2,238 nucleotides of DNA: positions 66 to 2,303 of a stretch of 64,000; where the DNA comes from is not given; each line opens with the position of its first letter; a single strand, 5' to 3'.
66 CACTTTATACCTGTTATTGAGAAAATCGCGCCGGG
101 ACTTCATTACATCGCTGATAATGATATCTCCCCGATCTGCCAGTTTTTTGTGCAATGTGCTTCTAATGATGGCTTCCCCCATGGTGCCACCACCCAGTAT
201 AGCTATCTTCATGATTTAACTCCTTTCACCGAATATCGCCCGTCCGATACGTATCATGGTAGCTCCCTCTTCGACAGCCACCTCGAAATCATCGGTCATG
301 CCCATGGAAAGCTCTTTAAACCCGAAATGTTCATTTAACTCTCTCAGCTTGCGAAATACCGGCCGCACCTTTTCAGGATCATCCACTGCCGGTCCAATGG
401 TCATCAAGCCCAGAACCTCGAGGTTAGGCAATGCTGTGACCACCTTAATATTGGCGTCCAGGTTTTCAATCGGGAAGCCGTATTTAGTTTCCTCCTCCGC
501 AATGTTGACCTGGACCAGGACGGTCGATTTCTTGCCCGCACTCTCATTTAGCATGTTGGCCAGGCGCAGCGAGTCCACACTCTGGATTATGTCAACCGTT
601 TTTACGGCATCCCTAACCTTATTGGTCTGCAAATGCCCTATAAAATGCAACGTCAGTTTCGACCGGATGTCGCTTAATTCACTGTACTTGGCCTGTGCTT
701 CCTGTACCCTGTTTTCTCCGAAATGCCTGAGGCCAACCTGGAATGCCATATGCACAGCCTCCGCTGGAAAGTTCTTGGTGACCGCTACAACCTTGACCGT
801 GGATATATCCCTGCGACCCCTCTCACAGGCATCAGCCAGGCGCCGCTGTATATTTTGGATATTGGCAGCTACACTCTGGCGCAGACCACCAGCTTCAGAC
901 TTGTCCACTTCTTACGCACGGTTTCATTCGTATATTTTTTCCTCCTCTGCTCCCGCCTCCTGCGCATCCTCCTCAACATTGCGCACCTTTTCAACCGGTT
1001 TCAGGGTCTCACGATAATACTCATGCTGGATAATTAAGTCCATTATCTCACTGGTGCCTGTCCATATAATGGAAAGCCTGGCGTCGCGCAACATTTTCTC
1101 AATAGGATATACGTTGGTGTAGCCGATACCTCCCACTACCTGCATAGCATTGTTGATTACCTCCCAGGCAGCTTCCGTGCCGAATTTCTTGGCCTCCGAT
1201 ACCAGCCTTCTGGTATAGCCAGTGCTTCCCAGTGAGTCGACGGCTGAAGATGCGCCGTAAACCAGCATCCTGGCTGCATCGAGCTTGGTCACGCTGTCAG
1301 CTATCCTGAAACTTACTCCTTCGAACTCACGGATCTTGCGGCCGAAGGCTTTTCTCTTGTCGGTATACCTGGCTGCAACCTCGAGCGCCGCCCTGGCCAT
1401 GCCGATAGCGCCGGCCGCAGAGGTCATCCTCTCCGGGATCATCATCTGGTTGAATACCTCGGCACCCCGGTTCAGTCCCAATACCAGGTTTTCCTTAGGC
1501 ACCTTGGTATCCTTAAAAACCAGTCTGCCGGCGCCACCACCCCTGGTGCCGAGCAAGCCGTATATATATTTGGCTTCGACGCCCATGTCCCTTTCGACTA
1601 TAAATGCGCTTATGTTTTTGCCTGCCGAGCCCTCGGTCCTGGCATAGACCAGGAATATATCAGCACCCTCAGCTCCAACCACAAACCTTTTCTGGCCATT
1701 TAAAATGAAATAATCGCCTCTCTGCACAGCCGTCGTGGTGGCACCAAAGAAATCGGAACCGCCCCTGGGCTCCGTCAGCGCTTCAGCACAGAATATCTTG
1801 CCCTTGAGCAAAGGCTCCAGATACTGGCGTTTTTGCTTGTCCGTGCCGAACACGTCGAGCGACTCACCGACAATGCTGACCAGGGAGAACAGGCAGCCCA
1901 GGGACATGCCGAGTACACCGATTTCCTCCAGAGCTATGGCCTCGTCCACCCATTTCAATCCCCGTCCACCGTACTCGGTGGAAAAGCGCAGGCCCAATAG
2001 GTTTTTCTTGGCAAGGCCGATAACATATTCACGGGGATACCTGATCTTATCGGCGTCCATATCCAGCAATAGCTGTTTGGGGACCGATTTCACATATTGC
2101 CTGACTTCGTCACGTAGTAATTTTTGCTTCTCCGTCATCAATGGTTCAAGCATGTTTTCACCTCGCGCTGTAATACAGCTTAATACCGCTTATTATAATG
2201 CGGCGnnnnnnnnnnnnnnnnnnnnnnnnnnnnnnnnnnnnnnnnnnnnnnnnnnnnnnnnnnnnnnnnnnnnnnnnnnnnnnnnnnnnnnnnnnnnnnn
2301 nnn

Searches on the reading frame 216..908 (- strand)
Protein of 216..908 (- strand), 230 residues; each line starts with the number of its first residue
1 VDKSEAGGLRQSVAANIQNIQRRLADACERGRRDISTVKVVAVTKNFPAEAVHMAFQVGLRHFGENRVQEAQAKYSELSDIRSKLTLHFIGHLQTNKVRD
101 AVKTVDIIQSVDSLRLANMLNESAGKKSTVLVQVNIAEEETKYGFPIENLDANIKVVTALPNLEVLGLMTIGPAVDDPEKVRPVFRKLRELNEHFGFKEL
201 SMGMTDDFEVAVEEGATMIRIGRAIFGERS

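Call 75: search_protein_families(library=pfam, proteins=[window:216-908:-], max_evalue=0.00001)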
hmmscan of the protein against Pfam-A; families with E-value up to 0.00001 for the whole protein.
window:216-908:- (230 aa): 1 family
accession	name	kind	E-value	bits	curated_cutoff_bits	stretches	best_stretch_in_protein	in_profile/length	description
PF01168.26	Ala_racemase_N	-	1e-19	71.6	24.1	1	16-229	9-219/220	Alanine racemase, N-terminal domain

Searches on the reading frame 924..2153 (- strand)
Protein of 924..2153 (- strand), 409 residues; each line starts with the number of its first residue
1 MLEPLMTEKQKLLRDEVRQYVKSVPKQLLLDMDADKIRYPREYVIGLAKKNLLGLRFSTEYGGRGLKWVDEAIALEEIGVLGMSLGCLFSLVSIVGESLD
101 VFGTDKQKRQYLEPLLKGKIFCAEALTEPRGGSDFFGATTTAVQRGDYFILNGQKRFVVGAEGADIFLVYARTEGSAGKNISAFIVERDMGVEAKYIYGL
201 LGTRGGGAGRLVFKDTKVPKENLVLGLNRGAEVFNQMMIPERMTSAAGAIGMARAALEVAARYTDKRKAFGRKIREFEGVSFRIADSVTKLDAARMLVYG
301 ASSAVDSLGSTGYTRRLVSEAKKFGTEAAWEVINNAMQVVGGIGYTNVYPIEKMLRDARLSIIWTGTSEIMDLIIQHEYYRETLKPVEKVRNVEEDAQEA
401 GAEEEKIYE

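Call 74: search_protein_families(library=pfam, proteins=[window:924-2153:-], max_evalue=0.00001)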
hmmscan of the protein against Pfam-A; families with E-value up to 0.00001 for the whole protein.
window:924-2153:- (409 aa): 5 families
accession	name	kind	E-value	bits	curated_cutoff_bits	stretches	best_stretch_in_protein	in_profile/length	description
PF00441.29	Acyl-CoA_dh_1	-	1e-37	130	22.4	1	228-377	1-147/150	Acyl-CoA dehydrogenase, C-terminal domain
PF02771.21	Acyl-CoA_dh_N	-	1.8e-23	83.5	22.9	1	7-119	1-113/113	Acyl-CoA dehydrogenase, N-terminal domain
PF02770.24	Acyl-CoA_dh_M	-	3.9e-18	65.8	33.3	1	124-215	2-96/97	Acyl-CoA dehydrogenase, middle domain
PF08028.16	Acyl-CoA_dh_2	-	1.3e-17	64.7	22.7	1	244-365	2-130/134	Acyl-CoA dehydrogenase, C-terminal domain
PF22924.1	ACOX_C_alpha1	-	4.8e-06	26.9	27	0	238-373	4-162/169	Acyl-CoA oxidase, C-alpha1 domain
